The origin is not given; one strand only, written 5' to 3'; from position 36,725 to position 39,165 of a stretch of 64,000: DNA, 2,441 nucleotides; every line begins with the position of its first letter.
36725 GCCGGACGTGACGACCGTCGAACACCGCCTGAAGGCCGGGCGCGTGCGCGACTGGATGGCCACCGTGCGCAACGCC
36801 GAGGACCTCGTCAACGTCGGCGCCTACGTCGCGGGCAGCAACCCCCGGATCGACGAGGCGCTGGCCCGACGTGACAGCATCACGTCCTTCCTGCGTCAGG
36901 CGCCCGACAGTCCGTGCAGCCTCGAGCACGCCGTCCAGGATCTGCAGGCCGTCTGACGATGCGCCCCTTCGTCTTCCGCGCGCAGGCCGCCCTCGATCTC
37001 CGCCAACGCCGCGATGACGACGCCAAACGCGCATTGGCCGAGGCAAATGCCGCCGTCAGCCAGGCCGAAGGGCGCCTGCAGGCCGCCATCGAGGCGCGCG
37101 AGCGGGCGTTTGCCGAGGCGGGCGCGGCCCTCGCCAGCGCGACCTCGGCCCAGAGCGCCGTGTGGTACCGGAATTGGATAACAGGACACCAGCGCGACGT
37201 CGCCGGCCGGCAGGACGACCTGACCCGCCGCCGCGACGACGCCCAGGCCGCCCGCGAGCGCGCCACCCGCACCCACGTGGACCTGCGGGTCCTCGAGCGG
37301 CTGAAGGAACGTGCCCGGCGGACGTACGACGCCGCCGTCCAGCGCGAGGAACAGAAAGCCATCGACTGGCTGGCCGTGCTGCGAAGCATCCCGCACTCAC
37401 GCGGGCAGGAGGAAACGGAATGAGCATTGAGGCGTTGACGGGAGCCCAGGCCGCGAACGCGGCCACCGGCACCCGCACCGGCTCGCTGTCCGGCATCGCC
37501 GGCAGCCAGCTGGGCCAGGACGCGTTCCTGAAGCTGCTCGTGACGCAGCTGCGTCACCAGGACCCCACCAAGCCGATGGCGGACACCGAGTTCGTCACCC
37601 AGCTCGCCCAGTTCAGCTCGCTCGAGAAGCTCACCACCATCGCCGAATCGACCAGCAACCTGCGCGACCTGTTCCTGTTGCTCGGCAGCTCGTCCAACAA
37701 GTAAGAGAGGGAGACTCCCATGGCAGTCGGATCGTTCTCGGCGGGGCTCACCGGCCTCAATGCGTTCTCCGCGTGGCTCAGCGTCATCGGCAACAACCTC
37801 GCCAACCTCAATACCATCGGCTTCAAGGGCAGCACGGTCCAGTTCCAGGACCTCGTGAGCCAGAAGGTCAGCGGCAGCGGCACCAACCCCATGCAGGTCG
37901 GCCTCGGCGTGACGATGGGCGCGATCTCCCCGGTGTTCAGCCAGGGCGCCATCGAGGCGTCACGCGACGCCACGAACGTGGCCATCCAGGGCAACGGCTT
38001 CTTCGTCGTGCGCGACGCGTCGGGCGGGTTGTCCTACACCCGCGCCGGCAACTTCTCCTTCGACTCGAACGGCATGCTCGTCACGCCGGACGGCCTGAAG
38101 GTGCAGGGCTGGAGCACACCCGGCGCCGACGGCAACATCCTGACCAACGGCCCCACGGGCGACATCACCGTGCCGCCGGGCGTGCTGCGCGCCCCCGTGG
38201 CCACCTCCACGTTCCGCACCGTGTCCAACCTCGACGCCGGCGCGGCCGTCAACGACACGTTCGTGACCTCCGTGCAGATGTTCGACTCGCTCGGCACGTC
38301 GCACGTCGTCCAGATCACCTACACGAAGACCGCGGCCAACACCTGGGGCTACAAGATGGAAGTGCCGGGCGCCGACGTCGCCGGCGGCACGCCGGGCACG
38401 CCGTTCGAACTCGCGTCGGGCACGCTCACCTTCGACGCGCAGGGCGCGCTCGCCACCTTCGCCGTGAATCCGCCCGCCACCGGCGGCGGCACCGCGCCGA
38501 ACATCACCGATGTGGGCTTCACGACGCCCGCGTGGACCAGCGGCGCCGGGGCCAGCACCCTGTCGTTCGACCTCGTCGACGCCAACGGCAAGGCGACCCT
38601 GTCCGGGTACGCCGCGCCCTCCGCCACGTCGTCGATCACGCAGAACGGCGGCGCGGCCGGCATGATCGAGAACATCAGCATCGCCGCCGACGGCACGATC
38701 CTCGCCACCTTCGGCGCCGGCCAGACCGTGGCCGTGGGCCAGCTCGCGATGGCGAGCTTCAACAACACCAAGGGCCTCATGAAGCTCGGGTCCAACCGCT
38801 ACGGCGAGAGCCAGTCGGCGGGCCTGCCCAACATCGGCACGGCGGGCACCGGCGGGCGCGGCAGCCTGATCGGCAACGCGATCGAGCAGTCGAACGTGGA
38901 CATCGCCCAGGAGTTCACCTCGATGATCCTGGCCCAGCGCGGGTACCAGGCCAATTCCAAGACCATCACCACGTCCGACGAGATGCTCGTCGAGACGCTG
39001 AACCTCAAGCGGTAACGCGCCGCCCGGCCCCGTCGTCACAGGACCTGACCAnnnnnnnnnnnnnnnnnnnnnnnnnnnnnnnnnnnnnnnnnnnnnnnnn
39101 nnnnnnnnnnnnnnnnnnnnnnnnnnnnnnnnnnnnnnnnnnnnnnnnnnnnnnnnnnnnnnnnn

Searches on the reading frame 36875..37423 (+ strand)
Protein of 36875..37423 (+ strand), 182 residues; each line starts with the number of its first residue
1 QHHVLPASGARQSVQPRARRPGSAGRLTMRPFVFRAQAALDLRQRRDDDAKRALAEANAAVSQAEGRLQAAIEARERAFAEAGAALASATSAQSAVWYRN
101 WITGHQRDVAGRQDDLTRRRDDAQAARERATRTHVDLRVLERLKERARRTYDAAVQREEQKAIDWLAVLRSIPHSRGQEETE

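Call 22: search_protein_families(library=pfam, proteins=[window:36875-37423:+], max_evalue=0.001)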
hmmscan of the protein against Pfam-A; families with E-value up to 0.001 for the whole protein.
window:36875-37423:+ (182 aa): 1 family
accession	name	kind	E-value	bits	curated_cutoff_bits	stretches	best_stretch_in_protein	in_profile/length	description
PF02050.21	FliJ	-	8.4e-10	39.4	28.4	1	48-168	1-120/123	Flagellar FliJ protein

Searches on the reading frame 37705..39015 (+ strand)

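Call 22: search_protein_families(library=pfam, proteins=[window:37705-39015:+], max_evalue=0.001)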
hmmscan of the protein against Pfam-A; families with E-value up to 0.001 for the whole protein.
window:37705-39015:+ (436 aa): 4 families
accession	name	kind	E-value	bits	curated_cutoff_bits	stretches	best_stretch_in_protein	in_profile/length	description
PF07559.19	FlgE_D2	-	3.2e-18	67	22.7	1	184-315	20-141/142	Flagellar basal body protein FlaE D2 domain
PF22692.1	LlgE_F_G_D1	-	1.1e-17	64.3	27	1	93-161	1-52/64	Flagellar hook protein FlgE/F/G D1 domain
PF06429.18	Flg_bbr_C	-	2e-16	59.6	23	1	392-434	4-46/46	Flagellar basal body rod FlgEFG protein C-terminal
PF00460.25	Flg_bb_rod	-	2e-07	31.3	20.7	1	14-41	4-31/31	Flagella basal body rod protein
